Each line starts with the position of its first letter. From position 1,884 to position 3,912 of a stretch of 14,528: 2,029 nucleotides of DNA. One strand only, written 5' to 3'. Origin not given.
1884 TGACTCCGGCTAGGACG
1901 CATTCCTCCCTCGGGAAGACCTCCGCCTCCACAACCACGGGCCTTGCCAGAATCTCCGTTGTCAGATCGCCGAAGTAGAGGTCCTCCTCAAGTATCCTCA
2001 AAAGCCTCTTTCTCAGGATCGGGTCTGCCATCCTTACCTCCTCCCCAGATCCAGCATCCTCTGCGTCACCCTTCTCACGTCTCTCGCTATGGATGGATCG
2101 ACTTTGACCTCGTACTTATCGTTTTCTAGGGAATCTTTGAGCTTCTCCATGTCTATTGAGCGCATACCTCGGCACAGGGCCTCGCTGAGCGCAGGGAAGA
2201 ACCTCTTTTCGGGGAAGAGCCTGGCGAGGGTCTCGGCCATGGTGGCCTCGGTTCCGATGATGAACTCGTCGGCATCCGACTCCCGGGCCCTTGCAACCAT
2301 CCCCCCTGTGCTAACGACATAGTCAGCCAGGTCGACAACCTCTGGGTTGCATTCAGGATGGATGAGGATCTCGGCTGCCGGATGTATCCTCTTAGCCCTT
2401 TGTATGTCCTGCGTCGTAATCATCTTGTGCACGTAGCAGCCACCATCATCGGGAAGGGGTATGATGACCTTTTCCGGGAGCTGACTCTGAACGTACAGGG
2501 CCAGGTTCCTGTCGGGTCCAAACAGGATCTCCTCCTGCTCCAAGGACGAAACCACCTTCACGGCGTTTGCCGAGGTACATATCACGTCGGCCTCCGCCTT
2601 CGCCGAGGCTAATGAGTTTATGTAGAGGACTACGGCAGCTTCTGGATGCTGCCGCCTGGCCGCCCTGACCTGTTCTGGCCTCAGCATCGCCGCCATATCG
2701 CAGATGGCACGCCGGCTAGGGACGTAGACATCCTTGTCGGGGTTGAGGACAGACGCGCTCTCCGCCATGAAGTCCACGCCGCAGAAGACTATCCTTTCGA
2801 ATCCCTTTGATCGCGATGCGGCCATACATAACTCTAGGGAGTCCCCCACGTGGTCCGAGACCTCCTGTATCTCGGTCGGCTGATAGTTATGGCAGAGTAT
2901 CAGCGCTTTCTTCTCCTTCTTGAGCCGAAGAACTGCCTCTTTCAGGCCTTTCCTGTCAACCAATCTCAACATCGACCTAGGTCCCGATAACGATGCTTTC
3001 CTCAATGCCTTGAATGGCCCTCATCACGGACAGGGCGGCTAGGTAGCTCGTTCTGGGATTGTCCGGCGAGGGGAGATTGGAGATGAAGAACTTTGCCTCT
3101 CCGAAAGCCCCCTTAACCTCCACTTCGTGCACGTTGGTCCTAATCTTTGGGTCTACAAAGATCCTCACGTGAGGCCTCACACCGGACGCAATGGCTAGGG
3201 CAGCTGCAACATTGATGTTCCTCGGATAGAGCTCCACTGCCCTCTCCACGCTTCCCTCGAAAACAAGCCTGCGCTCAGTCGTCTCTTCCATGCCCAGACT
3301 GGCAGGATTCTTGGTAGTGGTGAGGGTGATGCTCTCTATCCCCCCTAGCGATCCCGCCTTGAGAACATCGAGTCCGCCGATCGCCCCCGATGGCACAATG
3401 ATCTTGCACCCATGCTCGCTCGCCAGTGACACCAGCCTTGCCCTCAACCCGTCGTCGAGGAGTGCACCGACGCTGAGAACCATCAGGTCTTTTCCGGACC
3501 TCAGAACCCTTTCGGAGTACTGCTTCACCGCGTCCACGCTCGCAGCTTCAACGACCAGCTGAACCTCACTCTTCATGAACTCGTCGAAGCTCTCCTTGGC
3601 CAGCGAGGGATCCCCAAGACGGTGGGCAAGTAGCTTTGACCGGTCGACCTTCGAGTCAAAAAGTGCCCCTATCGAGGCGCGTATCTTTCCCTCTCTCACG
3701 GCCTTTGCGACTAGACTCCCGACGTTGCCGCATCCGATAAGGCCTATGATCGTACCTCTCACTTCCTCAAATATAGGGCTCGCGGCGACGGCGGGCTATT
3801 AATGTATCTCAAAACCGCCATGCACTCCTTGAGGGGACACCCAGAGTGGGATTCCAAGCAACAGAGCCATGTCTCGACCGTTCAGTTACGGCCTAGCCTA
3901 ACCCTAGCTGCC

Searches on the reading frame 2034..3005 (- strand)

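Call 7: search_protein_families(library=pfam, proteins=[window:2034-3005:-], max_evalue=0.001)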
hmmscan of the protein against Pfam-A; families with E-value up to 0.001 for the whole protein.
window:2034-3005:- (323 aa): 1 family
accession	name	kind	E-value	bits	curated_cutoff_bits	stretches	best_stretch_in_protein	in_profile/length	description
PF02445.21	NadA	-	1.4e-106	356.4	27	1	24-319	2-295/295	Quinolinate synthetase A protein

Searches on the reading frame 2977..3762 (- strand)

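Call 7: search_protein_families(library=pfam, proteins=[window:2977-3762:-], max_evalue=0.001)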
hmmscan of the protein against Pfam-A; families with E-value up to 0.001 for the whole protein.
window:2977-3762:- (261 aa): 3 families
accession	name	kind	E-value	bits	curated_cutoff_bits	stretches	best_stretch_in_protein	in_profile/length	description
PF01958.23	Asp_DH_C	-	2.5e-30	105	27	1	162-246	2-88/89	Aspartate dehydrogenase, C-terminal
PF03447.22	NAD_binding_3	-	4e-21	76.3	24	1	10-124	1-116/116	Homoserine dehydrogenase, NAD binding domain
PF01408.29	GFO_IDH_MocA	-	0.00089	20.4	24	0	6-94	3-90/120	Oxidoreductase family, NAD-binding Rossmann fold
